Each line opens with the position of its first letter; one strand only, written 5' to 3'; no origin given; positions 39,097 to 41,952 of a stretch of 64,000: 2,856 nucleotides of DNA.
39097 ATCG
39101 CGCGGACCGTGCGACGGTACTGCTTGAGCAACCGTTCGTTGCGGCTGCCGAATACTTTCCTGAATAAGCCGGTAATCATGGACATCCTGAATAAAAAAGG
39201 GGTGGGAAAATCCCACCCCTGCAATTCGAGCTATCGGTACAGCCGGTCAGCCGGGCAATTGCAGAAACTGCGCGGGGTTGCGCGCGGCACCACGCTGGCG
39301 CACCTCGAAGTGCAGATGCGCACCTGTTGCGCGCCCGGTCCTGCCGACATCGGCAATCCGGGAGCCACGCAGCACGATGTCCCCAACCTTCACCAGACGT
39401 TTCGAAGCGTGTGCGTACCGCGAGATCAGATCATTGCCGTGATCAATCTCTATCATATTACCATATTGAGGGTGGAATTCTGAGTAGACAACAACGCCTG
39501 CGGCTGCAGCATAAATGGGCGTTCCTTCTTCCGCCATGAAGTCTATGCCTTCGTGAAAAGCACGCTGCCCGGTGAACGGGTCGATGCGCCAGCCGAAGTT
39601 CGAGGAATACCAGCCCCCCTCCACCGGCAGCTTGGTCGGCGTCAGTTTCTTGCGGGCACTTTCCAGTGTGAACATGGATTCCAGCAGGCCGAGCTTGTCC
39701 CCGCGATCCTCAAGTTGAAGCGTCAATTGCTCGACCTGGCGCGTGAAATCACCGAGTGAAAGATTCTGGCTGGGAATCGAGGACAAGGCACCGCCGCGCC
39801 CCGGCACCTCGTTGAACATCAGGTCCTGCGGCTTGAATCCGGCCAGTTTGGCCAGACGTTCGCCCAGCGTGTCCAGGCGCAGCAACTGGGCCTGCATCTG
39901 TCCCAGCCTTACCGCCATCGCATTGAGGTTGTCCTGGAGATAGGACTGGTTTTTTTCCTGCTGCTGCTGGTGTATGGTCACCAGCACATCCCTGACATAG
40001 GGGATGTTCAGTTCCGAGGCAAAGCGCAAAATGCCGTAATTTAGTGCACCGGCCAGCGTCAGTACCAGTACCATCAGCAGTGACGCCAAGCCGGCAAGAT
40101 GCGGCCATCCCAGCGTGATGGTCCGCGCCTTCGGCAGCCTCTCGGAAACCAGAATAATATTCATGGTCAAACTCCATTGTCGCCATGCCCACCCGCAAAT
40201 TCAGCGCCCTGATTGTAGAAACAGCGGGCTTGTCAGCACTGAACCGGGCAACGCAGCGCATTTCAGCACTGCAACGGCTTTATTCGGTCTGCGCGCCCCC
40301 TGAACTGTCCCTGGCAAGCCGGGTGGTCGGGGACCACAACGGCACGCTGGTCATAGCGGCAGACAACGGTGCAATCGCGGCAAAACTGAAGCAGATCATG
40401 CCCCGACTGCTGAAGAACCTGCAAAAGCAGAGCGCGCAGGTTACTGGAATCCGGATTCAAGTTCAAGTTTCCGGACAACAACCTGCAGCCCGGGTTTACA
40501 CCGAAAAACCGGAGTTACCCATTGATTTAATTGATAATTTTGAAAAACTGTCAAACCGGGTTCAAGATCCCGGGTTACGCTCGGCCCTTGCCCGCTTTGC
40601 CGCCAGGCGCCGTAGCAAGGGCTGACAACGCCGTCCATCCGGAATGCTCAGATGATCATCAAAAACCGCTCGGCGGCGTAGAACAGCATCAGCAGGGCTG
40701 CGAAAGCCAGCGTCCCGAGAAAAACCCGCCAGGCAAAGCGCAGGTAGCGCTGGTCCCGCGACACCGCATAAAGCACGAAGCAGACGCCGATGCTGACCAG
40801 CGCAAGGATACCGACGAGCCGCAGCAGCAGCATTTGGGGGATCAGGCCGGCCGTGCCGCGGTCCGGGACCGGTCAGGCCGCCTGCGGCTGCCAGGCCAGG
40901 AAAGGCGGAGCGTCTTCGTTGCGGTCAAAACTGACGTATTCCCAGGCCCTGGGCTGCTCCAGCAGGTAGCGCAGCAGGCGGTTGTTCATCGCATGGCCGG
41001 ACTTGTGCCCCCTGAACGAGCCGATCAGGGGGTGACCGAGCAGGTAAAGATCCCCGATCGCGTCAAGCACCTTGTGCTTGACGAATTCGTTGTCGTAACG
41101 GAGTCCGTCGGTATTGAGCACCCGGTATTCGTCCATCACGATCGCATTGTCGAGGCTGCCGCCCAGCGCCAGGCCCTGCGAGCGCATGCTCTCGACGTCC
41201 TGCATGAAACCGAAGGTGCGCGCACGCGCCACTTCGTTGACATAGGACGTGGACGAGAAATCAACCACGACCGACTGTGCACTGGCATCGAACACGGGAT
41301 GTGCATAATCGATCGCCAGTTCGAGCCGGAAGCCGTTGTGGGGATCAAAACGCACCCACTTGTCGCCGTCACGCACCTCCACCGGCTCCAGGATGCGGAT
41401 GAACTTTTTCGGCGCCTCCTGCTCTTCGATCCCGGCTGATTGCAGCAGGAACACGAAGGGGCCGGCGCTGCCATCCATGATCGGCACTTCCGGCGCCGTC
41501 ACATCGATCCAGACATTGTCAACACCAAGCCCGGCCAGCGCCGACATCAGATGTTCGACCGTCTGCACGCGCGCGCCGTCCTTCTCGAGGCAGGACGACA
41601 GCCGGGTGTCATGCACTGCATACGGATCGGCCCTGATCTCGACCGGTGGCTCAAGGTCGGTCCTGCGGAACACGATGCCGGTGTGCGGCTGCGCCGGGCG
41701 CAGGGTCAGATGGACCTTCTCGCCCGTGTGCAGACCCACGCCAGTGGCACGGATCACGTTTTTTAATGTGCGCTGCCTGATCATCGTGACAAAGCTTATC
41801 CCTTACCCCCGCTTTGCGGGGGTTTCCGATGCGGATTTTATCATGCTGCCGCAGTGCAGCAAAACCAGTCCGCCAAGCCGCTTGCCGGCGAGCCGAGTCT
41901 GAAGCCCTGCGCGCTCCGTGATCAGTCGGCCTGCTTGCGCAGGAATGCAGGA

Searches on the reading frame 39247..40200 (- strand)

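Call 58: search_protein_families(library=pfam, proteins=[window:39247-40200:-], max_evalue=0.00001)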
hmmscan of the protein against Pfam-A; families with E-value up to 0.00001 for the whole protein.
window:39247-40200:- (317 aa): 1 family
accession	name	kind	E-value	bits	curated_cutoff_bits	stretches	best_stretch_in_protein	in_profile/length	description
PF01551.29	Peptidase_M23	-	5e-33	113.6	28.7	1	215-309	2-96/96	Peptidase family M23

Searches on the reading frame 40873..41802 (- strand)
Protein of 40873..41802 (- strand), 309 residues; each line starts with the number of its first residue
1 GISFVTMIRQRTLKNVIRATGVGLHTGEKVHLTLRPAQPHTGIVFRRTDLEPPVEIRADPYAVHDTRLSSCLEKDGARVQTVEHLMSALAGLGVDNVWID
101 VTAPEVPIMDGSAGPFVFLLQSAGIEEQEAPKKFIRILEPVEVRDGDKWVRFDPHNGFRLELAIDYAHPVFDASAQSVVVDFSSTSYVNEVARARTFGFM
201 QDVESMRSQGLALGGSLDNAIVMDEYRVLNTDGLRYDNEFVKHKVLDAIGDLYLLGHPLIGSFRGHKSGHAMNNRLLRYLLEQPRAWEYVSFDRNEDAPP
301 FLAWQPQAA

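Call 58: search_protein_families(library=pfam, proteins=[window:40873-41802:-], max_evalue=0.00001)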
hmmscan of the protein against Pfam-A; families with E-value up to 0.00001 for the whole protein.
window:40873-41802:- (309 aa): 1 family
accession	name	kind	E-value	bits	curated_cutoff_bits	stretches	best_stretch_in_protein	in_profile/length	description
PF03331.19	LpxC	-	4.4e-112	374.4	27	1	10-281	1-267/268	UDP-3-O-acyl N-acetylglycosamine deacetylase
